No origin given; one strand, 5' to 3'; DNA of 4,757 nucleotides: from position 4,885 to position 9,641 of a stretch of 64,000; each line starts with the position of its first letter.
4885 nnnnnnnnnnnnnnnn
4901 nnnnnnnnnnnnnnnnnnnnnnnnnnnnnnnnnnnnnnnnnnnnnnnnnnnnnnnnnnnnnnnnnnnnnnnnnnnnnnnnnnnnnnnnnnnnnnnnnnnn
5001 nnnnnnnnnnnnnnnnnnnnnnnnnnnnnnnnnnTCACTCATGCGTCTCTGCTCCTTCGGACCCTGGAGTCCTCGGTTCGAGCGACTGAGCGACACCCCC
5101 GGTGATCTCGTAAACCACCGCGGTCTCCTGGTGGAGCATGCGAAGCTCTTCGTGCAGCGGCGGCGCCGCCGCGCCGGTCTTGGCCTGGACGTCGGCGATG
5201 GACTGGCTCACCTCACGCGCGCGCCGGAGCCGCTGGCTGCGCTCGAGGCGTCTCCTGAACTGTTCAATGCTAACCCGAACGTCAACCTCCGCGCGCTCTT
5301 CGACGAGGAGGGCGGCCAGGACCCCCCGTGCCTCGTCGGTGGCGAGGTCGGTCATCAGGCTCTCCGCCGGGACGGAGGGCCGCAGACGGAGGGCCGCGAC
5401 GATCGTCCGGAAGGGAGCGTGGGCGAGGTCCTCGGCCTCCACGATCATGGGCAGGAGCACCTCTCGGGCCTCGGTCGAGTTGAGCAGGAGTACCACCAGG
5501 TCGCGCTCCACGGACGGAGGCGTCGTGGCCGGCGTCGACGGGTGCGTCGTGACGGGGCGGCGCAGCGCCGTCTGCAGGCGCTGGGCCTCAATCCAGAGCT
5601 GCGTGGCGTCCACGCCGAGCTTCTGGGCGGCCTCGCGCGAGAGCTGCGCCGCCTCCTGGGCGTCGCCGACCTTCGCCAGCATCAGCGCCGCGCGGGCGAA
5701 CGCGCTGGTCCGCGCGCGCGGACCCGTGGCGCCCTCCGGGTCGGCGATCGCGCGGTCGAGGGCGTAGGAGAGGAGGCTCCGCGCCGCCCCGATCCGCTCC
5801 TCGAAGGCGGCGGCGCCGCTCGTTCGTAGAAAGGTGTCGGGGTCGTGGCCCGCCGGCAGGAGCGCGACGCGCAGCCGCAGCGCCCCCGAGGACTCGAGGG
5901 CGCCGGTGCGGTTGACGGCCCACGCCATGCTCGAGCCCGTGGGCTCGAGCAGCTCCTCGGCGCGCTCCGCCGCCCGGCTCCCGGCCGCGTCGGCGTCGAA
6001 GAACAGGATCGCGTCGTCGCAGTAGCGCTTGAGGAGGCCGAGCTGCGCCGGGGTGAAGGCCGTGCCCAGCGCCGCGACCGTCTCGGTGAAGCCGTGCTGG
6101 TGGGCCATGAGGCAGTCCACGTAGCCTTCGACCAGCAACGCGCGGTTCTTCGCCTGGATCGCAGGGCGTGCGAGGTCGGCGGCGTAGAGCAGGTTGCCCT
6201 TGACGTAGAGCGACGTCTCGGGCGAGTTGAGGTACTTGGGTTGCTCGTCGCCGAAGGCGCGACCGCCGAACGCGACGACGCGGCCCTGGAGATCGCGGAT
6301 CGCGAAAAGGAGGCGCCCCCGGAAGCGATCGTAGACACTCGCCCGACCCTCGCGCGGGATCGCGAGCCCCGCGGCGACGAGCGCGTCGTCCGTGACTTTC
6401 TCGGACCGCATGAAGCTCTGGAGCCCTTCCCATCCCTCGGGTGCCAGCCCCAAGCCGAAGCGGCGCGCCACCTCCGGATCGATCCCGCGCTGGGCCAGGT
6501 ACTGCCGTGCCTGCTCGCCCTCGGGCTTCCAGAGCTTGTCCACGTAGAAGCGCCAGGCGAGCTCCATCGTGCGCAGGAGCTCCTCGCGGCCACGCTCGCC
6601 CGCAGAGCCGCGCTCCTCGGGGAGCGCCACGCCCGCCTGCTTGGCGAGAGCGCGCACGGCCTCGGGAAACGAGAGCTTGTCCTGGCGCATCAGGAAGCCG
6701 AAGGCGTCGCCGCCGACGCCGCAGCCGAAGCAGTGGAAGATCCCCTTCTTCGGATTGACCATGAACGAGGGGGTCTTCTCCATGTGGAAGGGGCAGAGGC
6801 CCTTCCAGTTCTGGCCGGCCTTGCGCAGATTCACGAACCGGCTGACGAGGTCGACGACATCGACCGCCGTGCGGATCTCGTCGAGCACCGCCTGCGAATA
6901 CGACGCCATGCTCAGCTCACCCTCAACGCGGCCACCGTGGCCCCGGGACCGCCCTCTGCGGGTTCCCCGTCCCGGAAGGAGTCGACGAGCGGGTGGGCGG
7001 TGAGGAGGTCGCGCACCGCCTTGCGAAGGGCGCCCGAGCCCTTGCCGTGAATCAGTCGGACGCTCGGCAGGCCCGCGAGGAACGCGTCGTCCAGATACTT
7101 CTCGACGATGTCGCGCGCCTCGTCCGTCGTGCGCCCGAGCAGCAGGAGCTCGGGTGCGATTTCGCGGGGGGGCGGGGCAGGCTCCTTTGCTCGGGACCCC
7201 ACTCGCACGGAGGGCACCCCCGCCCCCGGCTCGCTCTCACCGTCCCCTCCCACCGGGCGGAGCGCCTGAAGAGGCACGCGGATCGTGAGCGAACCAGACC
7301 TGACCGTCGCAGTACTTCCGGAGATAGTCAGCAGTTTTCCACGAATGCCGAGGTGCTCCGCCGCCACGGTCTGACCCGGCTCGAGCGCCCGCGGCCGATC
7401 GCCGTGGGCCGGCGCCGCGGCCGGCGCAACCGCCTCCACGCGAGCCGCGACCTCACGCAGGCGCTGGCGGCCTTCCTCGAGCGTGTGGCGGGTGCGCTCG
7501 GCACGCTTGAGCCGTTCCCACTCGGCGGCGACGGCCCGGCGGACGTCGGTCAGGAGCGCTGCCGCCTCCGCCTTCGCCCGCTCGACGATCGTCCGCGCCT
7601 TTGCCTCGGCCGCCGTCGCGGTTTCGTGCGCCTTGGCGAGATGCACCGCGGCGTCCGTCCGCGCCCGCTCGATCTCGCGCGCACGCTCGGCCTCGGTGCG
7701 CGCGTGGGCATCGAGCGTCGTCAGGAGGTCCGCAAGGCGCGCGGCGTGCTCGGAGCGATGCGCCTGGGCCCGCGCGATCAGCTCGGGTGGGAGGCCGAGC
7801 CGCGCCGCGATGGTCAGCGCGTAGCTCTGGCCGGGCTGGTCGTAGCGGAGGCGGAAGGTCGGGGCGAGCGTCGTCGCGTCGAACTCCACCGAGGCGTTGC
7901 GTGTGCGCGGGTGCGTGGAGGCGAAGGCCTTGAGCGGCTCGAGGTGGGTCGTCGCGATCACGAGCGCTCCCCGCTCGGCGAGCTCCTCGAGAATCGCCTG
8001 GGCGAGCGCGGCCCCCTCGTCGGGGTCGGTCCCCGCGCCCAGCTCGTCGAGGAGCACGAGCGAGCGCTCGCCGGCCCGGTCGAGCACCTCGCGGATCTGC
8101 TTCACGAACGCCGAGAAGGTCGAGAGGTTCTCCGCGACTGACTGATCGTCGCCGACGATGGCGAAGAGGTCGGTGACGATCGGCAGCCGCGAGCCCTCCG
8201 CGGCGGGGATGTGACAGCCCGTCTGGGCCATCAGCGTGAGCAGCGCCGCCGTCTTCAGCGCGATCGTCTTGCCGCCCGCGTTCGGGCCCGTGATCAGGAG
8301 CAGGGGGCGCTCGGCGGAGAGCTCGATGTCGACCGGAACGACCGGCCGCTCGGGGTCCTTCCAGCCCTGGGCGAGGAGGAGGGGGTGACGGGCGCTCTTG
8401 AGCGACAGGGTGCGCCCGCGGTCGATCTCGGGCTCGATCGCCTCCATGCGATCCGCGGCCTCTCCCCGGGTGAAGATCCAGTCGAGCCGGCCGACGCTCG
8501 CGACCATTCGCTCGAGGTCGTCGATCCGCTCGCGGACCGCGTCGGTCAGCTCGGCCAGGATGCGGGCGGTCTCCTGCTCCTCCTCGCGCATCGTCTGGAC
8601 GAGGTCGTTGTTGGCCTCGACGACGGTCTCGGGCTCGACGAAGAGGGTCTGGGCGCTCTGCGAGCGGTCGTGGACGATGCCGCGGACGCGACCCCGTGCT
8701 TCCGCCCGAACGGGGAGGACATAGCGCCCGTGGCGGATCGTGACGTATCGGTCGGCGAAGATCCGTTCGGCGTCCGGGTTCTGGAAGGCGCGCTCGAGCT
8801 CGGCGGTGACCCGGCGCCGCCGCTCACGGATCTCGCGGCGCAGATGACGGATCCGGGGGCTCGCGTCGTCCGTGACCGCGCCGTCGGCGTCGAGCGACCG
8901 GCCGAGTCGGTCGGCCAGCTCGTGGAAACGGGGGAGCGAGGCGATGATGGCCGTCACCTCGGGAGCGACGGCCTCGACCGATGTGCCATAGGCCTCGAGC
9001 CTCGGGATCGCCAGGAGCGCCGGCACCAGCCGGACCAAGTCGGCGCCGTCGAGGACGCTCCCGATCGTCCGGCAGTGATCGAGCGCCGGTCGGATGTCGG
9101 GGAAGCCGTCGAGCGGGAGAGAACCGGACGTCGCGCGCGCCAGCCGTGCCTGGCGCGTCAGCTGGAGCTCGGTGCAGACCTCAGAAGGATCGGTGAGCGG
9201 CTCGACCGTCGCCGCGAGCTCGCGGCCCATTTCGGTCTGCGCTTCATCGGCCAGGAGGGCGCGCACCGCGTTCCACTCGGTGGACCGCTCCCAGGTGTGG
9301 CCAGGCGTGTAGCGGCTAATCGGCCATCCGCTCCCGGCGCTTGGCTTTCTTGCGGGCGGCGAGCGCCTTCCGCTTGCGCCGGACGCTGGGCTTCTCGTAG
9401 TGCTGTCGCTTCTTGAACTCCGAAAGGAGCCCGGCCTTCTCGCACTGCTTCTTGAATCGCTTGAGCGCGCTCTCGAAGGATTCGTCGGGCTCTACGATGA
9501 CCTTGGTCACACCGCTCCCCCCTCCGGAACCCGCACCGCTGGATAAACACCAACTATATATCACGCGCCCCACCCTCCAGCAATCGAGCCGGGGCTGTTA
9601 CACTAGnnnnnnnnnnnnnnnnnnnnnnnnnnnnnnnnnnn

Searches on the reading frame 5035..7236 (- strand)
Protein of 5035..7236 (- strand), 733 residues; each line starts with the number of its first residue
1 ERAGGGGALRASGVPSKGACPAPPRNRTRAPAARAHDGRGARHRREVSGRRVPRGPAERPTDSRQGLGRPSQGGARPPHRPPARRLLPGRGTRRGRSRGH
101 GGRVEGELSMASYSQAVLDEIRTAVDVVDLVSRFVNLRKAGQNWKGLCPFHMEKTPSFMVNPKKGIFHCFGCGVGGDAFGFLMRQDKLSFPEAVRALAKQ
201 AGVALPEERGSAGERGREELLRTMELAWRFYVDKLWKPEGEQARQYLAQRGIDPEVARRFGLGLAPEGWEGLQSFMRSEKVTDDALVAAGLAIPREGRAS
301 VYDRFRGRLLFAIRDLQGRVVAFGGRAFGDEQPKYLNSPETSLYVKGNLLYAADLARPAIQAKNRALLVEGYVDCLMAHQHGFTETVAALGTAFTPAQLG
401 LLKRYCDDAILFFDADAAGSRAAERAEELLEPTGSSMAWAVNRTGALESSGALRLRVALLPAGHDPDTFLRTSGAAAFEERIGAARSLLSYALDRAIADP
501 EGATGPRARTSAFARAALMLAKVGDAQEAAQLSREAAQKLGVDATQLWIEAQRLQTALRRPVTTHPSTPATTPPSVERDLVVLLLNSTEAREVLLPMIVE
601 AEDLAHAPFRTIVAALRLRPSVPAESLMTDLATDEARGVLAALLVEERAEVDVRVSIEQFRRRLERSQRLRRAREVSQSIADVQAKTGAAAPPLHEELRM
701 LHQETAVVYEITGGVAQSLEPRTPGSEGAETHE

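Call 45: search_protein_families(library=pfam, proteins=[window:5035-7236:-], max_evalue=0.0001)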
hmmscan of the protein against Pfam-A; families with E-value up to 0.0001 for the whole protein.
window:5035-7236:- (733 aa): 6 families
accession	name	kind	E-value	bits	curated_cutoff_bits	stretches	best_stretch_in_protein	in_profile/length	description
PF08275.17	DNAG_N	-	7.8e-39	133.1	26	1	230-356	1-127/128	DNA primase catalytic core, N-terminal domain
PF01807.25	Zn_ribbon_DnaG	-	5e-36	122.9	24.9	1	114-208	2-96/98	CHC2 zinc finger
PF13155.12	Toprim_2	-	1.9e-16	60.6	22.1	1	368-435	2-71/88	Toprim-like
PF13662.12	Toprim_4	-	1.4e-13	51.3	25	1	365-434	2-78/85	Toprim domain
PF01751.28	Toprim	-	6.1e-09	36.4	23.1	1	367-432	3-86/96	Toprim domain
PF13362.12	Toprim_3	-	8.1e-05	23.4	27.2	0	366-474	2-93/95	Toprim domain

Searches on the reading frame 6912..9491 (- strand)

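Call 45: search_protein_families(library=pfam, proteins=[window:6912-9491:-], max_evalue=0.0001)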
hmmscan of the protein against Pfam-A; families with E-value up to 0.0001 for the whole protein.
window:6912-9491:- (859 aa): 2 families
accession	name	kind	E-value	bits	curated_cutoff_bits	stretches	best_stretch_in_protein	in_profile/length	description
PF00488.27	MutS_V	-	2.1e-37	129.4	30.2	1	399-580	2-185/188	MutS domain V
PF01713.27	Smr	-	2.6e-23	82.4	25.7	1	784-857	3-77/77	Smr domain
